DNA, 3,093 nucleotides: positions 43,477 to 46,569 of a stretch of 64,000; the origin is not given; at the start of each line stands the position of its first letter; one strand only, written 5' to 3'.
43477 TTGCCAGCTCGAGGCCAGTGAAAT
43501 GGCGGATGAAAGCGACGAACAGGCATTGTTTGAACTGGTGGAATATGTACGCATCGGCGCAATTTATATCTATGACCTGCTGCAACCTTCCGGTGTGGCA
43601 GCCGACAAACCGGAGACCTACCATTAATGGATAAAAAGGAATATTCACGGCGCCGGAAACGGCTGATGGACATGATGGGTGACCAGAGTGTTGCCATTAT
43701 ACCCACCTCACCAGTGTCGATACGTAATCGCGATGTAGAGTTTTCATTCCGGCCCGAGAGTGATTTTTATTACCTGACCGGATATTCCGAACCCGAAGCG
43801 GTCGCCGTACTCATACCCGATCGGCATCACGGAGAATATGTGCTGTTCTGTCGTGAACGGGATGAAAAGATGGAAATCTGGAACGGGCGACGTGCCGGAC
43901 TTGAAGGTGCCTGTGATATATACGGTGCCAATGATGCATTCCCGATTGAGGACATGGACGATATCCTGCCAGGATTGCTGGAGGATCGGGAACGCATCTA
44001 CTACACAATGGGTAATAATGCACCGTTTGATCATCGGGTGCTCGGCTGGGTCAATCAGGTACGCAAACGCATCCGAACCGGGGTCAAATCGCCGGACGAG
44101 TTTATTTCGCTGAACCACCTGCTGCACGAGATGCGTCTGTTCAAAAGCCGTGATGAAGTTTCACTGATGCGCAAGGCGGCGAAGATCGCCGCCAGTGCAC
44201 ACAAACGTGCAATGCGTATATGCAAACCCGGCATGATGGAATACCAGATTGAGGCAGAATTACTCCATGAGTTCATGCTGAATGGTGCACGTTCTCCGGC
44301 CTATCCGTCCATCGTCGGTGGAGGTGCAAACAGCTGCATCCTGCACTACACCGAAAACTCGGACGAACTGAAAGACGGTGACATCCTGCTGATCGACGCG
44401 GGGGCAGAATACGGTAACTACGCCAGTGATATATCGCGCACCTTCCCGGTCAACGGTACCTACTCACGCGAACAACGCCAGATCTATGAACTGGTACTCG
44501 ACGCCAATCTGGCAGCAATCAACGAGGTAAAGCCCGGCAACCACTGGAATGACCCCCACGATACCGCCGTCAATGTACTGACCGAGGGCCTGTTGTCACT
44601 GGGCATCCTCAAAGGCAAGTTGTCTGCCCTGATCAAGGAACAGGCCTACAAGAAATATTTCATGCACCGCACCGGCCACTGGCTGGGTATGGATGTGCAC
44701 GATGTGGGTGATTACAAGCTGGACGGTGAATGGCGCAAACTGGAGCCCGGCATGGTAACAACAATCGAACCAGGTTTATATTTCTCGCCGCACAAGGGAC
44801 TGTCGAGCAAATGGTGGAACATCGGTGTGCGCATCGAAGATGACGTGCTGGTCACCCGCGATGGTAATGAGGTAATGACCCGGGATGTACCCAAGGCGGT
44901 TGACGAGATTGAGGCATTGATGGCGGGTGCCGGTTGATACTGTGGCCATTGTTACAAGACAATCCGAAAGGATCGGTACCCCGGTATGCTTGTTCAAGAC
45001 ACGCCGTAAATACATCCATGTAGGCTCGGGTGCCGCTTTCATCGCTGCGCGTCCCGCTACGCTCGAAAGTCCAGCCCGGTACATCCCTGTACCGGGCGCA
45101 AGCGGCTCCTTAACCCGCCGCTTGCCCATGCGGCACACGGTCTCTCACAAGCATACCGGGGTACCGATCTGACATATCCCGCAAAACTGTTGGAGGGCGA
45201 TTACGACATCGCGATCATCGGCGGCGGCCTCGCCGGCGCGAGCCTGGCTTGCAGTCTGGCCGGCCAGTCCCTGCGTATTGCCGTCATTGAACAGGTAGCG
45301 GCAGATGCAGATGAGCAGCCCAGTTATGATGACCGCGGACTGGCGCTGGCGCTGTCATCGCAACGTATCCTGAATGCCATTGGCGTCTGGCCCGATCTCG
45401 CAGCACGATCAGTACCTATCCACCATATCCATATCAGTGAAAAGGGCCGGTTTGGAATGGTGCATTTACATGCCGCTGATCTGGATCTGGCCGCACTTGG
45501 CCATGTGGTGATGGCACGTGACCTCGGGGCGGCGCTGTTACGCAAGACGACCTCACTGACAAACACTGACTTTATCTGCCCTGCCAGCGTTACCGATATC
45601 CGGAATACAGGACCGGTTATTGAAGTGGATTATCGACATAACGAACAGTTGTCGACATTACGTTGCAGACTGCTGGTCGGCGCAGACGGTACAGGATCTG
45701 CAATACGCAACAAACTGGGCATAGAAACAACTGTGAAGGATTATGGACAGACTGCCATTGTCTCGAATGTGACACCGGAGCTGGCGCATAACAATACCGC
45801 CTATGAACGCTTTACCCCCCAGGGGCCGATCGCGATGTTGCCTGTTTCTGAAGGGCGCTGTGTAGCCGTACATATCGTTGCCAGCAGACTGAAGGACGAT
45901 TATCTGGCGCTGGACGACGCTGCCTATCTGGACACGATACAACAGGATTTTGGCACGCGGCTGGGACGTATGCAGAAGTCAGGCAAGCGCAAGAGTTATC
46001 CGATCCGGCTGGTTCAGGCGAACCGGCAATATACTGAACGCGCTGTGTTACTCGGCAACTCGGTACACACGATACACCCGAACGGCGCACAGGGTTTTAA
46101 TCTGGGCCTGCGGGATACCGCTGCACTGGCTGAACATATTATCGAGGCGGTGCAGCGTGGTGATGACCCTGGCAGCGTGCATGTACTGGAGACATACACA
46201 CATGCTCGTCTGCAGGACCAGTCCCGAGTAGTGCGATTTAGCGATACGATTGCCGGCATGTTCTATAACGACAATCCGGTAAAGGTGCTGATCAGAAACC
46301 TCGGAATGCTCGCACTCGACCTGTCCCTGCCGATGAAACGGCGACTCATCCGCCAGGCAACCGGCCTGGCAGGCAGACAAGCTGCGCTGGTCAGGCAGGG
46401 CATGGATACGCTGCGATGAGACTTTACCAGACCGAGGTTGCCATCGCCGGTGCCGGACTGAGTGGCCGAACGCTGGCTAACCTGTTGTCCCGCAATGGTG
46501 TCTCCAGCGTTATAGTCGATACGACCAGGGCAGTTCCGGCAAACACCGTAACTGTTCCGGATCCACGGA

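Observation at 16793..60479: Family of five structured repeats of about 100 bp: conserved imperfect-palindromic core, locus-specific perfect inverted-repeat arms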

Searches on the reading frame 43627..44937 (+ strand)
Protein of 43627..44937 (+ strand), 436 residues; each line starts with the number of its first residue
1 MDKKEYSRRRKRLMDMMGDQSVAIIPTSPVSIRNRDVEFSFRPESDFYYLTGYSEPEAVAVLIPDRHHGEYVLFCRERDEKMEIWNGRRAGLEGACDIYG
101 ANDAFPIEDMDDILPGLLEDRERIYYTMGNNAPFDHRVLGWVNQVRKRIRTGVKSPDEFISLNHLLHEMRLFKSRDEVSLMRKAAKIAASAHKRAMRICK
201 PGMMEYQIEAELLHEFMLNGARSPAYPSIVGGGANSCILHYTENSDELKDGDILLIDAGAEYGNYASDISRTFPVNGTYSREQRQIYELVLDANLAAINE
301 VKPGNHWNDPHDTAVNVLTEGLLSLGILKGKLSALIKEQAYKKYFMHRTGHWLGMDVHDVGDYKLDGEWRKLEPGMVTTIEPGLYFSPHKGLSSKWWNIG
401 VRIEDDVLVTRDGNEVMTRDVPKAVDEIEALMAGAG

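Call 52: search_protein_families(library=pfam, proteins=[window:43627-44937:+], max_evalue=0.00001)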
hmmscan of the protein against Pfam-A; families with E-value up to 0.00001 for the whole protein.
window:43627-44937:+ (436 aa): 2 families
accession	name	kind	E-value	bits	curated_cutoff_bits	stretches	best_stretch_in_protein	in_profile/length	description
PF00557.29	Peptidase_M24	-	1.1e-69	234.9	23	1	180-410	2-207/208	Metallopeptidase family M24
PF05195.22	AMP_N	-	1.5e-39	134.9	24.6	1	6-125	1-121/121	Aminopeptidase P, N-terminal domain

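Call 79: find_homologous_proteins(query=window:43627-44937:+, max_evalue=1e-120)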
Query window:43627-44937:+ (436 aa): 7863 proteins with E <= 1e-120 among 8000 candidates; the best 120 are listed.
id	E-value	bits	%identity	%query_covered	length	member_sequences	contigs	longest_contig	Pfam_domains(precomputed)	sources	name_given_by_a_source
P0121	0.0e+0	1012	100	100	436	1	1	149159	PF00557.30,PF05195.23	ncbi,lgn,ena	-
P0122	1.5e-296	1001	98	100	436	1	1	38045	PF00557.30,PF05195.23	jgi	-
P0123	3.7e-292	987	97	100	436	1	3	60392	PF00557.30,PF05195.23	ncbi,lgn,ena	-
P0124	1.7e-291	984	97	100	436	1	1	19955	PF00557.30,PF05195.23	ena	-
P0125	2.9e-291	984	97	100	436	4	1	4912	PF00557.30,PF05195.23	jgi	jgi:Xaa-Pro aminopeptidase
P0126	3.2e-291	983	97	100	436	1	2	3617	PF00557.30,PF05195.23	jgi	-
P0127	1.1e-290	982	97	100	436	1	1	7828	PF00557.30,PF05195.23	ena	-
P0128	3.0e-290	980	97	100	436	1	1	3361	PF00557.30,PF05195.23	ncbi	-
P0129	3.0e-289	977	96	100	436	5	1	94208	PF00557.30,PF05195.23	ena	-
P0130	5.2e-289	976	96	100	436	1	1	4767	PF00557.30,PF05195.23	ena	-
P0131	7.0e-289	976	96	100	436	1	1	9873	PF00557.30,PF05195.23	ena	-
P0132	2.5e-288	974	96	100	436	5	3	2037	PF00557.30,PF05195.23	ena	-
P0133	6.5e-278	940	91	100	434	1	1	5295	PF00557.30,PF05195.23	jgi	-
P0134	1.3e-277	939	91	100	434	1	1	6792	PF00557.30,PF05195.23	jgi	-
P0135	3.4e-277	937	91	100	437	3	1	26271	PF00557.30,PF05195.23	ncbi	-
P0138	9.5e-271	916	92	97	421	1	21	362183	PF00557.30,PF05195.23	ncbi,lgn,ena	-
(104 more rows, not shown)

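Call 80: find_encoding_contigs(protein=P0123, flank=10000, max_places=1)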
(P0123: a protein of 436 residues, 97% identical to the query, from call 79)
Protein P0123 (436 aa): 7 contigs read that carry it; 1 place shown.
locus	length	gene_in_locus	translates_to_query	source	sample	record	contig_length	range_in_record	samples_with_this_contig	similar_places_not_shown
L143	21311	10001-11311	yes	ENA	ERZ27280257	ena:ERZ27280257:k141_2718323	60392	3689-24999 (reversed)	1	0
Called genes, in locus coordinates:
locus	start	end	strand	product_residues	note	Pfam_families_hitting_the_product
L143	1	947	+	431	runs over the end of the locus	PF02844:GARS_N, PF01071:GARS_A, PF02786:CPSase_L_D2 (weak), PF02222:ATP-grasp (faint), PF02843:GARS_C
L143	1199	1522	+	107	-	PF00216:Bac_DNA_binding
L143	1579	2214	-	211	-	PF00117:GATase, PF07685:GATase_3 (faint)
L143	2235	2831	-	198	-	PF00475:IGPD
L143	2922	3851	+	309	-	PF01218:Coprogen_oxidas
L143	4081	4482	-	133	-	PF02580:Tyr_Deacylase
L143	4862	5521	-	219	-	PF00455:DeoRC (weak), PF06026:Rib_5-P_isom_A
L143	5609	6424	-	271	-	PF12804:NTP_transf_3, PF02348:CTP_transf_3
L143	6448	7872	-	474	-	PF03972:MmgE_PrpD_N, PF19305:MmgE_PrpD_C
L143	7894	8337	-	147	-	PF01878:EVE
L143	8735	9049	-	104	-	PF05164:ZapA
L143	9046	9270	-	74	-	-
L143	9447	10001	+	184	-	PF03695:UPF0149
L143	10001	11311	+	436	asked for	PF05195:AMP_N, PF00557:Peptidase_M24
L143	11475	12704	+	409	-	PF01494:FAD_binding_3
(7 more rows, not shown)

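Call 81: find_encoding_contigs(protein=P0129, flank=10000, max_places=1)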
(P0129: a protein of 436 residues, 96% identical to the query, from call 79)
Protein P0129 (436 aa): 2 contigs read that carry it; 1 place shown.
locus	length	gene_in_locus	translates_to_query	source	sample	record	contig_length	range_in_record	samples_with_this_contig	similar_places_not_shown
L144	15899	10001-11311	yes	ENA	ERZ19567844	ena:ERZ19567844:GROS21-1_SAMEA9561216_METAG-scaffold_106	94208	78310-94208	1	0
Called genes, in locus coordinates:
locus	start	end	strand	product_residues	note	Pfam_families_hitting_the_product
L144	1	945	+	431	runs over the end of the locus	PF02844:GARS_N, PF01071:GARS_A, PF02786:CPSase_L_D2 (weak), PF02222:ATP-grasp (weak), PF02843:GARS_C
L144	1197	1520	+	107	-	PF00216:Bac_DNA_binding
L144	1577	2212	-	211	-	PF00117:GATase, PF07685:GATase_3 (weak)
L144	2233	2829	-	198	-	PF00475:IGPD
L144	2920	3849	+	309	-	PF01218:Coprogen_oxidas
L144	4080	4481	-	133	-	PF02580:Tyr_Deacylase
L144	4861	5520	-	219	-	PF00455:DeoRC (weak), PF06026:Rib_5-P_isom_A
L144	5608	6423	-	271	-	PF12804:NTP_transf_3, PF02348:CTP_transf_3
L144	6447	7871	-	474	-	PF03972:MmgE_PrpD_N, PF19305:MmgE_PrpD_C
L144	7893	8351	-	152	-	PF01878:EVE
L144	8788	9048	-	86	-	PF05164:ZapA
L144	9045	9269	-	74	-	-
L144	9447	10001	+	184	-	PF03695:UPF0149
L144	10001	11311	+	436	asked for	PF05195:AMP_N, PF00557:Peptidase_M24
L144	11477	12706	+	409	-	PF01494:FAD_binding_3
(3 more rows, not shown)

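Call 82: find_encoding_contigs(protein=P0138, flank=10000, max_places=1)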
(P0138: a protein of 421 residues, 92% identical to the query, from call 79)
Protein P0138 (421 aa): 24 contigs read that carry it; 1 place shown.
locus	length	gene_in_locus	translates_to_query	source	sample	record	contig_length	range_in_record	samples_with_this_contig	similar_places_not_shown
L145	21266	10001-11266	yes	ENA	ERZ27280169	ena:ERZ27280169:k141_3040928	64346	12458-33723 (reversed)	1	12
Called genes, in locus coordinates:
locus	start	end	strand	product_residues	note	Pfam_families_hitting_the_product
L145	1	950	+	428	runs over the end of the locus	PF02844:GARS_N, PF01071:GARS_A, PF02786:CPSase_L_D2 (faint), PF02843:GARS_C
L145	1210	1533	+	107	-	PF00216:Bac_DNA_binding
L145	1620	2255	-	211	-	PF00117:GATase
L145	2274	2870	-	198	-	PF00475:IGPD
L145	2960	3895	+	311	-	PF01218:Coprogen_oxidas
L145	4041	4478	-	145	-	PF02580:Tyr_Deacylase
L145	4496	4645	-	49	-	-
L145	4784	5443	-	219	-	PF00455:DeoRC (weak), PF06026:Rib_5-P_isom_A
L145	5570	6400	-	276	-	PF12804:NTP_transf_3, PF02348:CTP_transf_3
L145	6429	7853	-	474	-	PF03972:MmgE_PrpD_N, PF19305:MmgE_PrpD_C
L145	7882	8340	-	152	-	PF01878:EVE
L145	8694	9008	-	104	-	PF05164:ZapA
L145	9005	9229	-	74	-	-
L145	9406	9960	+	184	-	PF03695:UPF0149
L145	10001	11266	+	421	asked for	PF05195:AMP_N, PF00557:Peptidase_M24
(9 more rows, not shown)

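Call 83: find_encoding_contigs(protein=P0135, flank=10000, max_places=1)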
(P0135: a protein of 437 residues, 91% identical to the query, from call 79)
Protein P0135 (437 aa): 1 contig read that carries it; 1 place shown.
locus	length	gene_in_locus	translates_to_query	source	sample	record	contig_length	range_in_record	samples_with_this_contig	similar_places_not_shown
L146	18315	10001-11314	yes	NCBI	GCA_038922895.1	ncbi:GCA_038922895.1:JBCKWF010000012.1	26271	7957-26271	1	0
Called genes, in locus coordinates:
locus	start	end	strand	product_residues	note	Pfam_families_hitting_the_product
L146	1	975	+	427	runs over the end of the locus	PF02844:GARS_N, PF01071:GARS_A, PF02843:GARS_C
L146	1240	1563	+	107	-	PF00216:Bac_DNA_binding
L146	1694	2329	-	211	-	PF00117:GATase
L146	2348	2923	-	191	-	PF00475:IGPD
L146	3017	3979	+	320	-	PF01218:Coprogen_oxidas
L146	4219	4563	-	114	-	PF02580:Tyr_Deacylase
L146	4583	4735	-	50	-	-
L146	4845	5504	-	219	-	PF00455:DeoRC (weak), PF06026:Rib_5-P_isom_A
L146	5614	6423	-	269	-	PF12804:NTP_transf_3, PF02348:CTP_transf_3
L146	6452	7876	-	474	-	PF03972:MmgE_PrpD_N, PF19305:MmgE_PrpD_C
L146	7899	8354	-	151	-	PF01878:EVE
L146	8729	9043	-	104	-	PF05164:ZapA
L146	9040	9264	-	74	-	-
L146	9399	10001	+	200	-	PF03695:UPF0149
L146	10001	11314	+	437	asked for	PF05195:AMP_N, PF00557:Peptidase_M24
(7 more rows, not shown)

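Call 95: find_encoding_contigs(protein=P0122, flank=10000, max_places=1)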
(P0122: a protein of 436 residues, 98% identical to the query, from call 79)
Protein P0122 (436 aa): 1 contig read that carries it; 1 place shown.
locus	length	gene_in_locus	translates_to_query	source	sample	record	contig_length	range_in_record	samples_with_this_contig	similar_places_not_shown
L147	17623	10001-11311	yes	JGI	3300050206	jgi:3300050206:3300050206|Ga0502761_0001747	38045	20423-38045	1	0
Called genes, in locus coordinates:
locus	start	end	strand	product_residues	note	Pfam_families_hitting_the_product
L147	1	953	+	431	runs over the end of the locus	PF02844:GARS_N, PF01071:GARS_A, PF02786:CPSase_L_D2 (weak), PF02843:GARS_C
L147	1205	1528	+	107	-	PF00216:Bac_DNA_binding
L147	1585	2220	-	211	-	PF00117:GATase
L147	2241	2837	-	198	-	PF00475:IGPD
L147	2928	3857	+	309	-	PF01218:Coprogen_oxidas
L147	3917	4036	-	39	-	-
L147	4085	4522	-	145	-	PF02580:Tyr_Deacylase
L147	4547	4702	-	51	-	-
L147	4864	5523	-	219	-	PF00455:DeoRC (weak), PF06026:Rib_5-P_isom_A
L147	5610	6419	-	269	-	PF12804:NTP_transf_3, PF02348:CTP_transf_3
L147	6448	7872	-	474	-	PF03972:MmgE_PrpD_N, PF19305:MmgE_PrpD_C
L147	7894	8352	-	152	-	PF01878:EVE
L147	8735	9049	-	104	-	PF05164:ZapA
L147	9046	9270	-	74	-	-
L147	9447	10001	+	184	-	PF03695:UPF0149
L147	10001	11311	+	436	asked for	PF05195:AMP_N, PF00557:Peptidase_M24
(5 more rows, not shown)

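Call 96: find_encoding_contigs(protein=P0124, flank=10000, max_places=1)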
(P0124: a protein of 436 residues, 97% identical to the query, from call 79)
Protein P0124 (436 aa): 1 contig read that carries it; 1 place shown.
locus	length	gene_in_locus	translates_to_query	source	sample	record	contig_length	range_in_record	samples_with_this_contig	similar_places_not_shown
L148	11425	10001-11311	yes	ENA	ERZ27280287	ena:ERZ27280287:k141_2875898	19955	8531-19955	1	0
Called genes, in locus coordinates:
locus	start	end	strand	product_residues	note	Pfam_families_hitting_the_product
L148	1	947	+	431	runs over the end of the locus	PF02844:GARS_N, PF01071:GARS_A, PF02786:CPSase_L_D2 (weak), PF02222:ATP-grasp (faint), PF02843:GARS_C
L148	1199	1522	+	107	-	PF00216:Bac_DNA_binding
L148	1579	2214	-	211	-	PF00117:GATase, PF07685:GATase_3 (faint)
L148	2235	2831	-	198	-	PF00475:IGPD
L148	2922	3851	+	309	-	PF01218:Coprogen_oxidas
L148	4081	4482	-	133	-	PF02580:Tyr_Deacylase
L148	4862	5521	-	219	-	PF00455:DeoRC (weak), PF06026:Rib_5-P_isom_A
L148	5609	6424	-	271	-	PF12804:NTP_transf_3, PF02348:CTP_transf_3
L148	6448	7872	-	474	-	PF03972:MmgE_PrpD_N, PF19305:MmgE_PrpD_C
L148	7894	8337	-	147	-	PF01878:EVE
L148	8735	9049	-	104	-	PF05164:ZapA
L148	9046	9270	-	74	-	PF06005:ZapB (weak)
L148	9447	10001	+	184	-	PF03695:UPF0149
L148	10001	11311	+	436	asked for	PF05195:AMP_N, PF00557:Peptidase_M24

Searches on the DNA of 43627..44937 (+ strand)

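Call 84: search_with_rna_model(model_id=R1, sources=[L143, L144, L145, L146], max_evalue=1)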
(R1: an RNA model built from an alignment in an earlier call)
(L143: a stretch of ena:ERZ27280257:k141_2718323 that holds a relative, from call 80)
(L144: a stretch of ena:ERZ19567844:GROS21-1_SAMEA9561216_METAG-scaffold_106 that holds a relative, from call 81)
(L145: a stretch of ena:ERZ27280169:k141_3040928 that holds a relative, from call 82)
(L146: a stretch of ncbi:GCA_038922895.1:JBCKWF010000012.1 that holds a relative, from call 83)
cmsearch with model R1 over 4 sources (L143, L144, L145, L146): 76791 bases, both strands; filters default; matches with E-value up to 1: 5.
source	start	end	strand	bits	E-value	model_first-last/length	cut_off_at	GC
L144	11365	11436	-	80.7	2.1e-19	1-72/72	no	0.56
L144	3955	4026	-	78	1.1e-18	1-72/72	no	0.61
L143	3956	4027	-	77.4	1.7e-18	1-72/72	no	0.56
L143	15652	15723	-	58.4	2.5e-13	1-72/72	no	0.57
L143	11364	11412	+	20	0.0074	1-72/72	no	0.59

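Call 97: search_with_rna_model(model_id=R1, sources=[L147, L148], max_evalue=1)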
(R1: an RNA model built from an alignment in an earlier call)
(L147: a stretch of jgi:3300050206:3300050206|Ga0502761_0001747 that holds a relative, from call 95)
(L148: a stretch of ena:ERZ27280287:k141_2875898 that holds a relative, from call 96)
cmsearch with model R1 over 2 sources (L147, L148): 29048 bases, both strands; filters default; matches with E-value up to 1: 4.
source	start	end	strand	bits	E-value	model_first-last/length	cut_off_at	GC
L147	11365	11436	-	81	6.9e-20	1-72/72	no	0.57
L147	3960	4031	-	80.9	7.3e-20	1-72/72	no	0.57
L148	3956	4027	-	77.4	6.5e-19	1-72/72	no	0.56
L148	11364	11412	+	20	0.0028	1-72/72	no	0.59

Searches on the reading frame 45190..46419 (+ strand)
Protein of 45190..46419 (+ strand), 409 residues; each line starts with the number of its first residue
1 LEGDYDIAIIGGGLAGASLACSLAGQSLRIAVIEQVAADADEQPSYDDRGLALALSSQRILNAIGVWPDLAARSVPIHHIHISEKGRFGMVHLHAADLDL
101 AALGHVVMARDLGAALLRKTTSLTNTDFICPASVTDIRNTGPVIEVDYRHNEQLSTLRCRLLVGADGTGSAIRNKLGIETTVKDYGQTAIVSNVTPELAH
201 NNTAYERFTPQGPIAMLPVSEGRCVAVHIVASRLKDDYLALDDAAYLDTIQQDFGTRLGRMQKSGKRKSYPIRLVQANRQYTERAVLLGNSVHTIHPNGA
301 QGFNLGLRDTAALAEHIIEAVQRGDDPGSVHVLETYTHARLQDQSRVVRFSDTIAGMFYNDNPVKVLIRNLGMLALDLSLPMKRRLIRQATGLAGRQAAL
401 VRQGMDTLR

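Call 52: search_protein_families(library=pfam, proteins=[window:45190-46419:+], max_evalue=0.00001)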
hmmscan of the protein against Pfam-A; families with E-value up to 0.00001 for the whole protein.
window:45190-46419:+ (409 aa): 1 family
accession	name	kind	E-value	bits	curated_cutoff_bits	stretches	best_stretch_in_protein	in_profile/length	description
PF01494.25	FAD_binding_3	-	5.5e-32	111.8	22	1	5-351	2-349/349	FAD binding domain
